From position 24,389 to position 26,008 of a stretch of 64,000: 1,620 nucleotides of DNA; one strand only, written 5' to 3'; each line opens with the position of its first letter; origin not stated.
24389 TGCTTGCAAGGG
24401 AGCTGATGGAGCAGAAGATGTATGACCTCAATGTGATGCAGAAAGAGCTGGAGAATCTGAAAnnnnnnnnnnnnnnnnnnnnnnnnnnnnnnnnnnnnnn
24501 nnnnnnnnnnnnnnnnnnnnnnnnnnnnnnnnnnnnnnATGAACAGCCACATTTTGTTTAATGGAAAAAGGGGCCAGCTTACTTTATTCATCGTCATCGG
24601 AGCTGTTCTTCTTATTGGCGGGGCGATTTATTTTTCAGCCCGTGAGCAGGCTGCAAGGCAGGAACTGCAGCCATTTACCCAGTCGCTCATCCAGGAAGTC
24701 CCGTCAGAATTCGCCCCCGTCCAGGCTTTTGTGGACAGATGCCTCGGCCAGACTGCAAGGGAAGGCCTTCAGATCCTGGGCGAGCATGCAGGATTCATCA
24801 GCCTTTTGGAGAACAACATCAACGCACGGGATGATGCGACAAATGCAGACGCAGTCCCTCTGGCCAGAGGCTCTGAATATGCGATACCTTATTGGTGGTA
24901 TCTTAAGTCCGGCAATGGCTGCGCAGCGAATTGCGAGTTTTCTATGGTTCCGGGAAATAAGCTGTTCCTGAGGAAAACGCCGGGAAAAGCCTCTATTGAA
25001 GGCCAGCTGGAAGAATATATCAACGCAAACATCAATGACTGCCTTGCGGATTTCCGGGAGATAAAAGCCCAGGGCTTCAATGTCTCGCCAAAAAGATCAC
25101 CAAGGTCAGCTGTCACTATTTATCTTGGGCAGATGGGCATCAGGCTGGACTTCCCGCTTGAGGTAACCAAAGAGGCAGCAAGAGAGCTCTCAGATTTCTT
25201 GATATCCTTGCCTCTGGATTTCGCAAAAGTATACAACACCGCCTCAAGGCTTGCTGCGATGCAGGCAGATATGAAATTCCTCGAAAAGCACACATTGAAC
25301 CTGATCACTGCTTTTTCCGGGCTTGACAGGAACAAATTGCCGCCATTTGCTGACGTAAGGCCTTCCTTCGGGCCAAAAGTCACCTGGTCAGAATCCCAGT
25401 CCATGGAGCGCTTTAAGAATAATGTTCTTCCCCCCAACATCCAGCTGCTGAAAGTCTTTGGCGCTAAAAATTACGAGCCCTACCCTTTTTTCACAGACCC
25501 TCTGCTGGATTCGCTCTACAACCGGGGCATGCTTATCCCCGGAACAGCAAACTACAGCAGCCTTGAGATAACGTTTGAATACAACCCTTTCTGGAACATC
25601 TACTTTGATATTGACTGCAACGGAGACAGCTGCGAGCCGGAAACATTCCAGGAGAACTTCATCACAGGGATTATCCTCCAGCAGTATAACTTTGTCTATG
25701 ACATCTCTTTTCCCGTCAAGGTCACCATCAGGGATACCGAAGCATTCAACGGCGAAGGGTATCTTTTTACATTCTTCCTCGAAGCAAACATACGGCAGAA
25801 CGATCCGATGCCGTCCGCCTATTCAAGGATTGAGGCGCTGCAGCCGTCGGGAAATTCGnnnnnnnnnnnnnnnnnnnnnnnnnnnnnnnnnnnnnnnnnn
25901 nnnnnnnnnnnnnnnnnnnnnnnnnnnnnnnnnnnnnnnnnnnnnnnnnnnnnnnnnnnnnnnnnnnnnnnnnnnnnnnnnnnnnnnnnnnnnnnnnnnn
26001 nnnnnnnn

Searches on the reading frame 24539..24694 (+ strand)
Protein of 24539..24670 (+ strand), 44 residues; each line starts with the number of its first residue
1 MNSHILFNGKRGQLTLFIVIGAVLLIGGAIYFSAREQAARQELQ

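Call 41: search_protein_families(library=pfam, proteins=[window:24539-24670:+], max_evalue=10)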
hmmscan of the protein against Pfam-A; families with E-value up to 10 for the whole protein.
seq(44 aa): 0 families

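Call 42: search_protein_families(library=ncbifam, proteins=[window:24539-24670:+], max_evalue=10)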
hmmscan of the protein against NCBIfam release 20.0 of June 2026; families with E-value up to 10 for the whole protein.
seq(44 aa): 5 families
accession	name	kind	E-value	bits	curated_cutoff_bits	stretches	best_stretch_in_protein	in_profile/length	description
NF008419.0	PRK11246.1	equivalog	0.012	15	279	1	4-42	5-43/219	YtjB family periplasmic protein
TIGR03065.1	srtB_sig_QVPTGV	subfamily_domain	0.027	14.2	21.35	1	17-35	13-30/32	QVPTGV class sortase B protein-sorting domain-containing protein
NF058670.1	sorting_LPXTATN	domain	0.049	14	32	1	17-32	11-26/32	LPxTATN C-terminal sorting signal domain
NF058583.1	LAXTG_small_WW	exception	0.051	13.3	65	1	14-41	25-52/54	LAXTG motif-containing small protein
TIGR01167.1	LPXTG_anchor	domain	0.13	13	15.9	1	15-33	11-28/34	LPXTG cell wall anchor domain-containing protein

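Call 56: find_homologous_proteins(query=A5, max_evalue=10)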
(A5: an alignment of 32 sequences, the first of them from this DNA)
Query A5 (32 sequences) (44 aa, profile of the alignment): 5 proteins with E <= 10 among 1490 candidates.
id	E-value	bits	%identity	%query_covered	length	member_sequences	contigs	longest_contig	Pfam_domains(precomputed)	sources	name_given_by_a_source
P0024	6.6e-7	47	56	36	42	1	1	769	-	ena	-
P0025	6.0e-5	41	24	98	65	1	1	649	-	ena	-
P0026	6.1e-5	41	38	82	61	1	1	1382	-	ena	-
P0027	8.3e-5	40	50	18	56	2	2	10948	-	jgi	-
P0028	1.5e-4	39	63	18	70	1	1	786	-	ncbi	-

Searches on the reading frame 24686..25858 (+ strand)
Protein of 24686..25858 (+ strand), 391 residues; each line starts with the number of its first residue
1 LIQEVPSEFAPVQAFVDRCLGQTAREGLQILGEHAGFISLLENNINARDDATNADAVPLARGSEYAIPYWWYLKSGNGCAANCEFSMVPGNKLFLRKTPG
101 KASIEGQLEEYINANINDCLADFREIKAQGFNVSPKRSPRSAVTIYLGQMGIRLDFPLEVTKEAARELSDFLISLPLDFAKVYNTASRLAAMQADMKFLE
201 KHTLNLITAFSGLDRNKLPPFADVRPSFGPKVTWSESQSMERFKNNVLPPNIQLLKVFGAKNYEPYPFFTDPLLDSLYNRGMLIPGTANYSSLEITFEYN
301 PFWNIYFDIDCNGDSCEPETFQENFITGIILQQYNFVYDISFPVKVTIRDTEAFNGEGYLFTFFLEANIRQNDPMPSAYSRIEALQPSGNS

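Call 70: predict_structure(alignment_id=A6)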
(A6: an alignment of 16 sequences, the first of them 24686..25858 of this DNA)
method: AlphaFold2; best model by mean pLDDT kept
length: 391 residues; sequences in the alignment: 16
mean_pLDDT: 86.0   pTM: 0.86
mean pLDDT of the five models: 86.0, 85.4, 84.3, 83.7, 77.1
residues with pLDDT >= 90: 219; 70-90: 119; 50-70: 37; < 50: 16
segments of 3 or more residues with pLDDT < 50: 323-327, 382-391
pLDDT, mean of each block of 10 residues (from residue 1): 79 96 96 92 82 89 88 89 83 84 93 96 94 95 92 96 90 94 94 92 89 84 64 91 95 91 76 63 81 95 92 84 53 85 97 93 96 75 39 33
secondary structure, 60 per line:
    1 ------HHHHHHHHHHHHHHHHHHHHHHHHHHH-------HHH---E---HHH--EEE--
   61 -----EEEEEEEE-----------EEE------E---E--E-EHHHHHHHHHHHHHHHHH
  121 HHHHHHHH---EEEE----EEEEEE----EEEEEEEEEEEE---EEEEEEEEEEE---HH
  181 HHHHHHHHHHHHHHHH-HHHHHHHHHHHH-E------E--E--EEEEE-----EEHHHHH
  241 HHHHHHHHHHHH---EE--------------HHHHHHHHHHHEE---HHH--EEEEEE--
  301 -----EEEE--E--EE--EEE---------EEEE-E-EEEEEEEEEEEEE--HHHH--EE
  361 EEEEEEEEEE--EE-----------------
elements in order: H7-33 E56-58 E66-73 E85-87 H104-128 E132-135 E140-145 E150-161 E165-175 H179-196 H198-209 E224-228 H236-252 H272-282 E293-298 E306-309 E319-321 E331-334 E338-350 H353-356 E359-370

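Call 73: fold_search(model_id=the predicted structure, library=pdb)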
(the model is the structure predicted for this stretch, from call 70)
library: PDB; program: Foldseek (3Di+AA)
matches with E <= 10: 660; with E <= 0.001: 0
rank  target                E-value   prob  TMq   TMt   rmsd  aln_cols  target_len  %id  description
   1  9xps_7                9.5e-02  0.04  0.10  0.15  20.7       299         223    7  The neck structure of the Phage Phikz (released 2026-02-11)
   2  5mnt_A                1.0e-01  0.04  0.09  0.09  36.0       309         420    9  Bacteriophage Qbeta maturation protein (released 2017-01-11)
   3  5mnt_B                1.4e-01  0.02  0.08  0.08  37.2       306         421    6  Bacteriophage Qbeta maturation protein (released 2017-01-11)
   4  7r7j_A                2.2e-01  0.05  0.10  0.07  18.8       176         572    9  Crystal structure of RadD with ADP (released 2022-04-13)
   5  7u66_G                2.8e-01  0.18  0.10  0.32  16.3        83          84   11  Structure of E. coli dGTPase bound to T7 bacteriophage protein Gp1.2 and dGTP (released 2022-08-31)
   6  5mnt_D                2.9e-01  0.02  0.08  0.07  37.1       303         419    7  Bacteriophage Qbeta maturation protein (released 2017-01-11)
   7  2uv8_G                3.1e-01  0.02  0.09  0.02  23.2       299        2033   10  Crystal structure of yeast fatty acid synthase with stalled acyl carrier protein at 3.1 angstrom resolution (released 2007-04-17)
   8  9r2r_A                3.7e-01  0.05  0.09  0.18  18.5       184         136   13  De novo designed M7 protein fold (released 2025-05-14)
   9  3gzx_B                3.7e-01  0.04  0.08  0.14  19.3       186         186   11  Crystal Structure of the Biphenyl Dioxygenase in complex with Biphenyl from Comamonas testosteroni Sp. Strain B-356 (released 2010-05-05)
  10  7pdz_F                4.2e-01  0.03  0.10  0.13  26.8       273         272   12  Structure of capping protein bound to the barbed end of a cytoplasmic actin filament (released 2021-09-01)
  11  3l1c_A                4.2e-01  0.02  0.11  0.11  20.8       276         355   12  Kinesin-14 Protein Ncd, T436S Mutant (released 2010-08-18)
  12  3hpz_B                4.7e-01  0.23  0.12  0.08  10.1        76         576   14  Crystal structure of Mycobacterium tuberculosis LeuA complexed with bromopyruvate (released 2010-05-19)
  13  1mkj                  4.7e-01  0.03  0.09  0.10  21.3       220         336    8  Human Kinesin Motor Domain With Docked Neck Linker (released 2002-10-30)
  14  3lk2_A                4.7e-01  0.03  0.10  0.13  25.9       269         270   12  Crystal structure of CapZ bound to the uncapping motif from CARMIL (released 2010-04-07)
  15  3b7k_A                5.0e-01  0.01  0.07  0.09  24.8       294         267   11  Human Acyl-coenzyme A thioesterase 12 (released 2007-11-13)
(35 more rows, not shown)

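Call 85: fold_search(model_id=the predicted structure, library=viral)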
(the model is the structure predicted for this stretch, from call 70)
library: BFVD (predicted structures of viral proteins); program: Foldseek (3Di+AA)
matches with E <= 10: 684; with E <= 0.001: 0
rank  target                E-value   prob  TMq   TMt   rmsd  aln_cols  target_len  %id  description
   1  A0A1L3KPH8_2          3.6e-02  0.20  0.14  0.06  20.1       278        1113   10  RNA-dependent RNA polymerase [Beihai barnacle virus 5]
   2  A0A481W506            3.6e-02  0.11  0.12  0.11  21.2       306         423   10  Uncharacterized protein [Pseudomonas phage Psa21]
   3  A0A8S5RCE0            3.8e-02  0.21  0.13  0.06  26.1       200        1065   12  Tail protein [virus sp. ctmTa7]
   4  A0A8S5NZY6            6.5e-02  0.08  0.10  0.14  23.8       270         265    9  Uncharacterized protein [Myoviridae sp. ctLnO19]
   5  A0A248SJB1            6.9e-02  0.05  0.10  0.06  33.4       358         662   11  (no name in the UniProt tables at hand)
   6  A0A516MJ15            1.3e-01  0.16  0.10  0.23  17.7       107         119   16  (no name in the UniProt tables at hand)
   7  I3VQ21                1.3e-01  0.01  0.06  0.06  28.4       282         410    9  B40 [miniopterid betaherpesvirus 1]
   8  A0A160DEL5            1.3e-01  0.21  0.11  0.29   8.5        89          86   15  Uncharacterized protein [Gordonia phage OneUp]
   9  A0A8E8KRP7            1.4e-01  0.10  0.13  0.10  26.8       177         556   12  ORF2 [Bemisia tabaci nege-like virus 1]
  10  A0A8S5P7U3            1.7e-01  0.03  0.10  0.11  27.7       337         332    9  Fibritin C-terminal region [Podoviridae sp. ctU7u6]
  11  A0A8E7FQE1            1.9e-01  0.15  0.10  0.24  19.0       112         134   16  (no name in the UniProt tables at hand)
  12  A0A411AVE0            1.9e-01  0.03  0.10  0.11  38.3       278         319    8  (no name in the UniProt tables at hand)
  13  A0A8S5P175            2.0e-01  0.06  0.14  0.17  26.8       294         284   11  Uncharacterized protein [Myoviridae sp. ctLnO19]
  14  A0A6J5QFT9            2.0e-01  0.06  0.08  0.13  14.9       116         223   14  Essential recombination function protein [uncultured Caudovirales phage]
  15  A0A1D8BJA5            2.0e-01  0.02  0.08  0.09  25.3       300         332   12  SIFV.gp53-like protein [Sulfolobus islandicus filamentous virus 2]
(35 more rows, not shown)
